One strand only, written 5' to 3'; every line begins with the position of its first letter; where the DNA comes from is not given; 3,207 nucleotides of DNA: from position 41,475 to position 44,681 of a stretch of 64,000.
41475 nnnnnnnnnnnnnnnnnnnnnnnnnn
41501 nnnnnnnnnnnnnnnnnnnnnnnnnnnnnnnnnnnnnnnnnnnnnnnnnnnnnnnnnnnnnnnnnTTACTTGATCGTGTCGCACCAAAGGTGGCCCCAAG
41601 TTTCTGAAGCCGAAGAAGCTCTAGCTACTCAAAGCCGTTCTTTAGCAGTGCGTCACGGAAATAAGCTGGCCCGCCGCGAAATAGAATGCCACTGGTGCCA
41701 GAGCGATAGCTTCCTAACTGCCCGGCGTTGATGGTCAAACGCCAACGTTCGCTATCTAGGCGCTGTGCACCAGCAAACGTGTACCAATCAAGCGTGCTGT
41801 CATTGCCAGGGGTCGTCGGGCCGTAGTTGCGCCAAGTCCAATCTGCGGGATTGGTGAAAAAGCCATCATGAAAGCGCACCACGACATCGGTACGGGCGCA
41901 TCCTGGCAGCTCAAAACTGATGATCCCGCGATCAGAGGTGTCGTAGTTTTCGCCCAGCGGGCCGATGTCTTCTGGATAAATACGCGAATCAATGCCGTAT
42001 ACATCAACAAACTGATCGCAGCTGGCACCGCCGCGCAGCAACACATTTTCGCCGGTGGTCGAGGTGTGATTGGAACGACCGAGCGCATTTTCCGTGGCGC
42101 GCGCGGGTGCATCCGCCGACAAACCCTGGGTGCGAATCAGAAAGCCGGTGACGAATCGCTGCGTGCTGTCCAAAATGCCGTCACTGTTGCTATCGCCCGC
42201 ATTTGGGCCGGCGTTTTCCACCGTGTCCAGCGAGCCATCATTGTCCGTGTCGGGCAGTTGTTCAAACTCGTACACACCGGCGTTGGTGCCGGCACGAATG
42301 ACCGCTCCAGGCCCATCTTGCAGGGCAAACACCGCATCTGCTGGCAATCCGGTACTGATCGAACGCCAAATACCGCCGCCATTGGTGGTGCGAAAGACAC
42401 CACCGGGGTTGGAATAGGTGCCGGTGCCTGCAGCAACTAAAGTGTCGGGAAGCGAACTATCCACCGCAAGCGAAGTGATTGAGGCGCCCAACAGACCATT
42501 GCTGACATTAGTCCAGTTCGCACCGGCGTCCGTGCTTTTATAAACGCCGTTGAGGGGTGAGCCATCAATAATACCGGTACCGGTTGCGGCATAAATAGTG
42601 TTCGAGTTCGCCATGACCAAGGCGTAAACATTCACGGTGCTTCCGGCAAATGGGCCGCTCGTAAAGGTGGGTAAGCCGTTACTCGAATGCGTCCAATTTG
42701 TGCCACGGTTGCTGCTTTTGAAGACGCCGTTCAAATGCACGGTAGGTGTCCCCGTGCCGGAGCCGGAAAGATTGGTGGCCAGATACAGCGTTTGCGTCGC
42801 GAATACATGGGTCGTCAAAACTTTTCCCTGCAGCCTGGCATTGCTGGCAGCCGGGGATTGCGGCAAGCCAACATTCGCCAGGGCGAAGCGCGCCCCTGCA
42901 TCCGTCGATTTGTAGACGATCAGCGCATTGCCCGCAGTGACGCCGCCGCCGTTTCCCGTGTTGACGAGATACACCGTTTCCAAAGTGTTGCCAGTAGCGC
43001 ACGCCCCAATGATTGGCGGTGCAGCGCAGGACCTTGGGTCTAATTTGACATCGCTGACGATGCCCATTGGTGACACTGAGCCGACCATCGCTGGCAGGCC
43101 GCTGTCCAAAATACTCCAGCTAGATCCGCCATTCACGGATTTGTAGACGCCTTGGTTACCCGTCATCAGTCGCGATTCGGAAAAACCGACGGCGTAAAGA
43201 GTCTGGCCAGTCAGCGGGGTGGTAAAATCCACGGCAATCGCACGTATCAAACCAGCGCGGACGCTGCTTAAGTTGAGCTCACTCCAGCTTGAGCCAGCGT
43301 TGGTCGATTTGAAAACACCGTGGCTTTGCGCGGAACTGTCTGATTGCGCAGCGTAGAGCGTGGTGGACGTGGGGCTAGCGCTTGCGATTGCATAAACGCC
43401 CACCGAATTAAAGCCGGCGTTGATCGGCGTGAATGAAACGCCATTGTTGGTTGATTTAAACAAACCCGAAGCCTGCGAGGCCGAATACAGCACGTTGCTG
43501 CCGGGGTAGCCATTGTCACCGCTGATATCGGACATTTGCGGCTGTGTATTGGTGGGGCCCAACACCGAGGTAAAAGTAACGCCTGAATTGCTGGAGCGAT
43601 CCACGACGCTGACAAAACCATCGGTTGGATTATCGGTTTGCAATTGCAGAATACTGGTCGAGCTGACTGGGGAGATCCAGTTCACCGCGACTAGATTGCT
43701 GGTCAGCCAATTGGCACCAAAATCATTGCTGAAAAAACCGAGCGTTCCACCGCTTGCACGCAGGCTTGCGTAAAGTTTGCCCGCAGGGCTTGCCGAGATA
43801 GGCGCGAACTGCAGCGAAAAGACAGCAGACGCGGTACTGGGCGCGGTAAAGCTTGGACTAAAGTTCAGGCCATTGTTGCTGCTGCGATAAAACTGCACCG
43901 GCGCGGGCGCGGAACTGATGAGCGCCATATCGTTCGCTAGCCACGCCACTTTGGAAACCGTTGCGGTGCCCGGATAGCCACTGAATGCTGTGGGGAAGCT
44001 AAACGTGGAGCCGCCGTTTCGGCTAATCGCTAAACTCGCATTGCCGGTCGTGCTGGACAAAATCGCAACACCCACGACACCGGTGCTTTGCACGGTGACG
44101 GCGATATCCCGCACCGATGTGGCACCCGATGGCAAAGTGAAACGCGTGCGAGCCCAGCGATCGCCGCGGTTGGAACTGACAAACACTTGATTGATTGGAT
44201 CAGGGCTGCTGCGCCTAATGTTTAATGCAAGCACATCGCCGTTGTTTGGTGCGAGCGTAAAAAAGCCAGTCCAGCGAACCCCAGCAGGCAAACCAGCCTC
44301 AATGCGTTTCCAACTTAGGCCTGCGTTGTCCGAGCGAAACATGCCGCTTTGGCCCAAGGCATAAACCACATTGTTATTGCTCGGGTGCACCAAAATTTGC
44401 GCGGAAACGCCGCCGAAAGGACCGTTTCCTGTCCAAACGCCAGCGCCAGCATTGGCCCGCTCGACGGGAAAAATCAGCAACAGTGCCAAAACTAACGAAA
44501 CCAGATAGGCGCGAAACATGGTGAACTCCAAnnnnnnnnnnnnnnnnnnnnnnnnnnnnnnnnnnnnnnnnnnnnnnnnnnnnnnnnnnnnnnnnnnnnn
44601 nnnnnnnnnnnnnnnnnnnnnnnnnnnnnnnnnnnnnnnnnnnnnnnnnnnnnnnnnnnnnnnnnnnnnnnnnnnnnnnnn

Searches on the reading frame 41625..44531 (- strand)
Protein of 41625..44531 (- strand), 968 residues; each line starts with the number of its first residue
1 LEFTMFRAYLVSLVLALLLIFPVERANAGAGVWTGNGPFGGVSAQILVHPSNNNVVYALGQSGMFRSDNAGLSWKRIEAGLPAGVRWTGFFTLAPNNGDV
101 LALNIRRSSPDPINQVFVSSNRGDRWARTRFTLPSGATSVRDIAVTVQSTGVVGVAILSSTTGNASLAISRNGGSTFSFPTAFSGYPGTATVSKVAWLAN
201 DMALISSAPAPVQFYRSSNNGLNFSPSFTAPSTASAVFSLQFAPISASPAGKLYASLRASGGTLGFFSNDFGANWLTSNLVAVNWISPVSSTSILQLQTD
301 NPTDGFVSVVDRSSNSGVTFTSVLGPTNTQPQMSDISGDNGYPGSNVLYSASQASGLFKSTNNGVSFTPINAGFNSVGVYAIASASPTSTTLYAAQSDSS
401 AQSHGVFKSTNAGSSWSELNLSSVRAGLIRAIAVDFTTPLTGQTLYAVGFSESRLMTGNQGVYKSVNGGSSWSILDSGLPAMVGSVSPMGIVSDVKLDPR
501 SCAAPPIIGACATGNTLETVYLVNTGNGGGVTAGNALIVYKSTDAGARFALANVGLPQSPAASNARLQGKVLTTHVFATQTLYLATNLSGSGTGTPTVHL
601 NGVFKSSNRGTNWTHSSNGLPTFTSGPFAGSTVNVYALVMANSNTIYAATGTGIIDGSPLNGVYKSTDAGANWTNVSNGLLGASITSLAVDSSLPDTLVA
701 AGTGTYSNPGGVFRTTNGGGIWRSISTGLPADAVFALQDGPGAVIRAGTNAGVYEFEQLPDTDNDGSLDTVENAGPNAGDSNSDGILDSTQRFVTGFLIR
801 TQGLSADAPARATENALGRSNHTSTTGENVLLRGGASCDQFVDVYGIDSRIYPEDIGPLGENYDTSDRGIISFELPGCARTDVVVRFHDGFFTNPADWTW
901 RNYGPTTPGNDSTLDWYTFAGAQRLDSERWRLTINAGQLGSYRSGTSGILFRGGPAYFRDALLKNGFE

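Call 6: search_protein_families(library=pfam, proteins=[window:41625-44531:-], max_evalue=0.01)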
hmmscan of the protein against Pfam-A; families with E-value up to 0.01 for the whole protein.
window:41625-44531:- (968 aa): 2 families
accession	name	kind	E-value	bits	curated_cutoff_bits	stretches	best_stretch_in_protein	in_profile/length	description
PF15902.12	Sortilin-Vps10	-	4.7e-15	55.7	33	1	44-128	26-111/446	Sortilin, neurotensin receptor 3,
PF02012.26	BNR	-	0.00072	19.6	27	0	664-674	1-11/12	BNR/Asp-box repeat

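Call 72: search_protein_families(library=padloc, max_evalue=0.00001, proteins=[window:41625-44531:-])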
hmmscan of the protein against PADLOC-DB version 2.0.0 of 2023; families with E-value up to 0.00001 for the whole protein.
window:41625-44531:- (968 aa): 0 families
